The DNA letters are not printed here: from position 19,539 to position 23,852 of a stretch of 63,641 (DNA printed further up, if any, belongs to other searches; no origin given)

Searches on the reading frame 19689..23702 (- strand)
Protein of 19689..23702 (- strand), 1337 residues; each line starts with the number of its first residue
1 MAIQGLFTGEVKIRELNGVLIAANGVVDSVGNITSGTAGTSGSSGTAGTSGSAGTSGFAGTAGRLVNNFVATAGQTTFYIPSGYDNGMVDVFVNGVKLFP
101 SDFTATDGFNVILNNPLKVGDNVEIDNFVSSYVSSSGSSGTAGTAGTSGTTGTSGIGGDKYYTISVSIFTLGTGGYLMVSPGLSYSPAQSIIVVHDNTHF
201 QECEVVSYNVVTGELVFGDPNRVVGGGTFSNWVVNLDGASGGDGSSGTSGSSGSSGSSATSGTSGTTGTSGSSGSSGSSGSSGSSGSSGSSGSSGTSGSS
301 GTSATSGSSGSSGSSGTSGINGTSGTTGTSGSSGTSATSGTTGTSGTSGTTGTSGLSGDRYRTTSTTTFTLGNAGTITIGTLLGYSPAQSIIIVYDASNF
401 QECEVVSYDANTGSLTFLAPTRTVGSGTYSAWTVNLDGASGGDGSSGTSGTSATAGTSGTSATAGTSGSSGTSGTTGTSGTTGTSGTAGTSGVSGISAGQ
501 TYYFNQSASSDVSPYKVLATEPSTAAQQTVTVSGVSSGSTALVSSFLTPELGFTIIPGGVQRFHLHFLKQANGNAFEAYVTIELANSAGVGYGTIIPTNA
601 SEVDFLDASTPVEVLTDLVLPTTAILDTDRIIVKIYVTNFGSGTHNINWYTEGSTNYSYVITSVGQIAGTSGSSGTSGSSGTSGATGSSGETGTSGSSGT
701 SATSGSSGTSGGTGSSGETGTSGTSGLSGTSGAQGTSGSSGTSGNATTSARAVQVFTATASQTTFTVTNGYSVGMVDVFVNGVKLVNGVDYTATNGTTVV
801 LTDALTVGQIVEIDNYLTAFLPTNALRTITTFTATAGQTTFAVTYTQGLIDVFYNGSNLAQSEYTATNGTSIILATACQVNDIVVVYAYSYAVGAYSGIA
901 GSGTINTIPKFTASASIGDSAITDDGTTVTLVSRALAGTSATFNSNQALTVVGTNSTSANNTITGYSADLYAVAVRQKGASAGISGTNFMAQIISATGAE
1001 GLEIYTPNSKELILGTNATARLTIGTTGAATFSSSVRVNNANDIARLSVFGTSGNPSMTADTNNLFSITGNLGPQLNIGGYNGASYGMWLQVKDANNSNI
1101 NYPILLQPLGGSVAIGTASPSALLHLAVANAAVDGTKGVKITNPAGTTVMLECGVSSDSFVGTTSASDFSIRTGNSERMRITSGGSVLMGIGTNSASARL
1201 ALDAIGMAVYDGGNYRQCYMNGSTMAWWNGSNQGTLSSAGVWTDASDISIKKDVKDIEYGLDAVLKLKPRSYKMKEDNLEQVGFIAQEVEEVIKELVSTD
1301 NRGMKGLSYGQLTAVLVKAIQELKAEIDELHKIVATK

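Call 28: search_protein_families(library=pfam, proteins=[window:19689-23702:-], max_evalue=0.01)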
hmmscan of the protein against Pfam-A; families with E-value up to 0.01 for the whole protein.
window:19689-23702:- (1337 aa): 2 families
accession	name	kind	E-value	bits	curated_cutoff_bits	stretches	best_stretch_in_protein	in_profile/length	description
PF01391.23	Collagen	-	2.3e-31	107.8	27.2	4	438-492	4-58/60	Collagen triple helix repeat (20 copies)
PF13884.11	Peptidase_S74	-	1.4e-13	51.3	22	1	1246-1297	1-57/58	Chaperone of endosialidase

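Call 29: search_protein_families(library=phrogs, proteins=[window:19689-23702:-], max_evalue=0.001)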
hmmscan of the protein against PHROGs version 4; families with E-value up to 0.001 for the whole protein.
window:19689-23702:- (1337 aa): 20 families
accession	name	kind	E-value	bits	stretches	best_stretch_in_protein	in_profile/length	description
phrog_5073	-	tail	3.8e-29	103.1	3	36-366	124-388/519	tail fiber protein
phrog_1806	-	tail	7.8e-25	88.7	3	238-356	115-231/276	collagen like minor tail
phrog_366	-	tail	8.8e-23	82.5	2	665-780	305-415/474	tail fiber protein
phrog_1980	-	tail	1.2e-19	72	1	928-1334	115-430/449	tail fiber protein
phrog_8745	-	tail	2e-17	62.9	3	1125-1332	1567-1791/1803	tail fiber protein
phrog_6320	-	tail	5.9e-17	62.7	1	217-541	65-314/745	tail fiber protein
phrog_26246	-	tail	3.1e-16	60.5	2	237-358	88-209/329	tail protein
phrog_18350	-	tail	1e-14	55.8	3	259-379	96-214/253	tail fiber protein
phrog_33119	-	tail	1.7e-11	44.4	1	1237-1332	539-632/643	long tail fiber protein distal subunit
phrog_33406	-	tail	8.1e-09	35.3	1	669-746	191-268/651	tail fiber protein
phrog_819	-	tail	1.8e-08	34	1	238-627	541-857/1024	tail protein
phrog_10972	-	tail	3.6e-08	34.3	1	670-750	158-232/343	tail fiber protein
phrog_38806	-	unknown function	3.6e-08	34.1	1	669-766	82-179/285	-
phrog_1658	-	unknown function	1.2e-07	32.7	1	666-774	37-143/239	-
phrog_38766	-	head and packaging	1.3e-07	31.6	1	669-748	82-161/478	virion structural protein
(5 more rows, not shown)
